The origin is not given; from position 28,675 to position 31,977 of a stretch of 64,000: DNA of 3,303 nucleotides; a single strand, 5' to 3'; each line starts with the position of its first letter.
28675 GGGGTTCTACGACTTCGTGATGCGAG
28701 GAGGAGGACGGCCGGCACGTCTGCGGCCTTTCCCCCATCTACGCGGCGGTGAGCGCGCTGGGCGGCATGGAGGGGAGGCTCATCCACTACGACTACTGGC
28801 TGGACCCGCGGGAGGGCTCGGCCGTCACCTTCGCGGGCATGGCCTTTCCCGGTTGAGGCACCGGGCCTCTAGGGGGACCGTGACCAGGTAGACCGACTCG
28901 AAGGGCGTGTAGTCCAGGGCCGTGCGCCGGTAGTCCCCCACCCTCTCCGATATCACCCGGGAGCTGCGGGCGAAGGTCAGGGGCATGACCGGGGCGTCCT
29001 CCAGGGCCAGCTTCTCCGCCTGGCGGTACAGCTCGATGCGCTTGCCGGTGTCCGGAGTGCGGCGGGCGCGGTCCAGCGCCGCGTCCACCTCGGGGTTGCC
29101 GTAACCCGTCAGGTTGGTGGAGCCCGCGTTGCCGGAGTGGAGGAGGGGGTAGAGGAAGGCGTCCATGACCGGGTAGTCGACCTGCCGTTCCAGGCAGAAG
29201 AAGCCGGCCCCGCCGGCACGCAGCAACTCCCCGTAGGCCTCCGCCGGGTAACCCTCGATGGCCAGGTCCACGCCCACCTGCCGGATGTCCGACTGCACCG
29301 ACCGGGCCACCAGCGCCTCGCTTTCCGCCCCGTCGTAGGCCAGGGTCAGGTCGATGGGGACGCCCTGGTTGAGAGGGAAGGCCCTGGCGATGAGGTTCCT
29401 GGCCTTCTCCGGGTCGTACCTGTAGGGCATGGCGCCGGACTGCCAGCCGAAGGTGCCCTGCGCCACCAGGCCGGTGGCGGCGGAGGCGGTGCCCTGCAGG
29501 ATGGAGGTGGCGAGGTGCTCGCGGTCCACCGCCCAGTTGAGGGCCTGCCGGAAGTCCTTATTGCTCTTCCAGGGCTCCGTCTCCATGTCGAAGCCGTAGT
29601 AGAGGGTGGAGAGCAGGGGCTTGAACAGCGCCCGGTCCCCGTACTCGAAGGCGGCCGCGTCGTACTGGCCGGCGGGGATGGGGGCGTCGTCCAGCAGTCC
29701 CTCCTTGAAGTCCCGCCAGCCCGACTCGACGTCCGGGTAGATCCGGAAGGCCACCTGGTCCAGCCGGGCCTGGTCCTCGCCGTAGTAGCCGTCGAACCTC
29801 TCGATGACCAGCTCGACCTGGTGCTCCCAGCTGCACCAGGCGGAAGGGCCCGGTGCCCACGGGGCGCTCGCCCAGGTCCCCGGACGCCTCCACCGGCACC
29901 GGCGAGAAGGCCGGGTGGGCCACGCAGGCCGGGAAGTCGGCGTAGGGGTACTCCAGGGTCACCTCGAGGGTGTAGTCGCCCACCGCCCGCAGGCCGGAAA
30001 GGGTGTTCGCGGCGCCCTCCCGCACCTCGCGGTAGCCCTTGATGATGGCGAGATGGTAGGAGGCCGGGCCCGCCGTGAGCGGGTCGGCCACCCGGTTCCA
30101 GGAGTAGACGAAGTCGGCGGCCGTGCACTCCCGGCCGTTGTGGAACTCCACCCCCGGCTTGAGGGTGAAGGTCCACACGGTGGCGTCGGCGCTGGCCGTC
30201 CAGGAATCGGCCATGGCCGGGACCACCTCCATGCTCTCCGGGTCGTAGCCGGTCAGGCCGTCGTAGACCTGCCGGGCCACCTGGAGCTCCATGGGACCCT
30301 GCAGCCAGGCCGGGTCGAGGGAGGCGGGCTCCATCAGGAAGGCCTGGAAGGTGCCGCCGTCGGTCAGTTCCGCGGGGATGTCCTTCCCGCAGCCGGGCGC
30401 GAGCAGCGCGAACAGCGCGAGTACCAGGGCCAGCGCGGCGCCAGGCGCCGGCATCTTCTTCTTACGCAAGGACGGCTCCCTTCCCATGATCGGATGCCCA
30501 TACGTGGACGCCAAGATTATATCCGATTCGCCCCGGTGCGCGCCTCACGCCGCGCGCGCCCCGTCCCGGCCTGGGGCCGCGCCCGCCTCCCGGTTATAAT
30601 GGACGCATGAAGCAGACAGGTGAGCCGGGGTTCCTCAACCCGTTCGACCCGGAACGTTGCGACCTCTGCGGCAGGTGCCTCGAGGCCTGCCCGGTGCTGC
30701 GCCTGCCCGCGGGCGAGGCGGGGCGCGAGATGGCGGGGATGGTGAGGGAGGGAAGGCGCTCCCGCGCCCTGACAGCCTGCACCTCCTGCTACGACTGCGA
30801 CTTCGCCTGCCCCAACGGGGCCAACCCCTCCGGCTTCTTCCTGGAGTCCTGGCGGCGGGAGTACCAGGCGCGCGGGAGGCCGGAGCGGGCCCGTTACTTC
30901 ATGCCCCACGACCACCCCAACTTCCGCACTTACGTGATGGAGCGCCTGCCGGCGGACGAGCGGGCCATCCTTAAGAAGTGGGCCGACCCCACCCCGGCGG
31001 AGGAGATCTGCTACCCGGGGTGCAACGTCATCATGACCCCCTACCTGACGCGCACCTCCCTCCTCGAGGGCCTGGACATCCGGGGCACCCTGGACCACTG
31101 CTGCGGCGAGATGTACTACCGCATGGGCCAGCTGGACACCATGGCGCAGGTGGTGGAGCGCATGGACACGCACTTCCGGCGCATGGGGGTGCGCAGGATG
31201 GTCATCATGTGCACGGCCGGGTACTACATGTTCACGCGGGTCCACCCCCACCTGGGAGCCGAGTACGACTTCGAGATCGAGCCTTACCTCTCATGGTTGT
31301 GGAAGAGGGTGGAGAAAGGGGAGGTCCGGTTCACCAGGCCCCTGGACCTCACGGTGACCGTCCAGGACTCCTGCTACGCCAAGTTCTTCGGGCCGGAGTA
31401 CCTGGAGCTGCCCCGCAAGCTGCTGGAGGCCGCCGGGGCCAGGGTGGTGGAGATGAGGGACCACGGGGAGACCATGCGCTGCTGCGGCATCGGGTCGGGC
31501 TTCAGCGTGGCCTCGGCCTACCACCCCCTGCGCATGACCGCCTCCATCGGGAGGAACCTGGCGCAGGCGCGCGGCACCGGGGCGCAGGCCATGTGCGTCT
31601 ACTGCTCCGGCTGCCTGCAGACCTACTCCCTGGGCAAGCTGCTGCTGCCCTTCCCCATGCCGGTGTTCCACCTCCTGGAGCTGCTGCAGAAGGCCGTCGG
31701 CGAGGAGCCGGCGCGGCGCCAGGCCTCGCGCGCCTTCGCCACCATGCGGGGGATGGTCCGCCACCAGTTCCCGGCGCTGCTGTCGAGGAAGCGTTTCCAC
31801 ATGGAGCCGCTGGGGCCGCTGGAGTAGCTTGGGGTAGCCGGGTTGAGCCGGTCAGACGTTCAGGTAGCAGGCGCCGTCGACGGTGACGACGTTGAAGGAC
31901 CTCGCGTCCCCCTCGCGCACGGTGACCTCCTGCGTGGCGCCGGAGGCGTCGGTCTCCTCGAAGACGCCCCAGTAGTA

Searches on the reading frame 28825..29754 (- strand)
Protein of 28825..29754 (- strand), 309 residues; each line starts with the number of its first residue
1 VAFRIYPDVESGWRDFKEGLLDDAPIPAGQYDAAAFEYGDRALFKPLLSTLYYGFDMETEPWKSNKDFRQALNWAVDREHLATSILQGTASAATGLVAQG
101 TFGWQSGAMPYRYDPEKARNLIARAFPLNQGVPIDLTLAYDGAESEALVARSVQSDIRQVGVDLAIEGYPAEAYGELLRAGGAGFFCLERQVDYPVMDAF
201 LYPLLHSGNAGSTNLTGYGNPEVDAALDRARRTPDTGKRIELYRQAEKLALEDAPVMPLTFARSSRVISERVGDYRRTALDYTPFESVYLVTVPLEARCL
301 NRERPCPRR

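Call 81: search_protein_families(library=pfam, proteins=[window:28825-29754:-], max_evalue=0.00001)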
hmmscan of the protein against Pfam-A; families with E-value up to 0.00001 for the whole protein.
window:28825-29754:- (309 aa): 1 family
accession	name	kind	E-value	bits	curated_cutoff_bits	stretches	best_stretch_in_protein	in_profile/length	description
PF00496.27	SBP_bac_5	-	2.5e-28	99.7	32.4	1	3-211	153-367/368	Bacterial extracellular solute-binding proteins, family 5 Middle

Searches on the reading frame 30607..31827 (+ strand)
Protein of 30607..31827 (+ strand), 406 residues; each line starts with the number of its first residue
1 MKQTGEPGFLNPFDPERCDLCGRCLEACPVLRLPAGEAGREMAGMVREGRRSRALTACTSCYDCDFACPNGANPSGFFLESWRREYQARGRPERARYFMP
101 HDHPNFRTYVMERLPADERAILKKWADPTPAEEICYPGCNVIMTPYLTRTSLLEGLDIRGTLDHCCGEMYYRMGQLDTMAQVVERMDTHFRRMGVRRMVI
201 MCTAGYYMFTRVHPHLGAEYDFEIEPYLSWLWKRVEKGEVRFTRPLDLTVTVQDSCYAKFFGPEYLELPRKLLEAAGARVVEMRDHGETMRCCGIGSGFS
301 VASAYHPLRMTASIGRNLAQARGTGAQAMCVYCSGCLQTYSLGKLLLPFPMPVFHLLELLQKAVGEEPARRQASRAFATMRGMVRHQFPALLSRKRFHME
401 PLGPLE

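Call 69: search_protein_families(library=pfam, proteins=[window:30607-31827:+], max_evalue=0.00001)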
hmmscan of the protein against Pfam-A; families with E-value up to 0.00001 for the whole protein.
window:30607-31827:+ (406 aa): 4 families
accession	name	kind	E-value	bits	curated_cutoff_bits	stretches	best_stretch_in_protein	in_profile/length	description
PF02754.22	CCG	-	4.9e-13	49.4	20.6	1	250-337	1-81/85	Cysteine-rich domain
PF13183.11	Fer4_8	-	1.1e-06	29.6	27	1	16-71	3-67/68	4Fe-4S dicluster domain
PF13237.11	Fer4_10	-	3.4e-06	27.3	25.5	1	13-69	4-53/53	4Fe-4S dicluster domain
PF13187.11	Fer4_9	-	5e-06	26.9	27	0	17-72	1-51/52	4Fe-4S dicluster domain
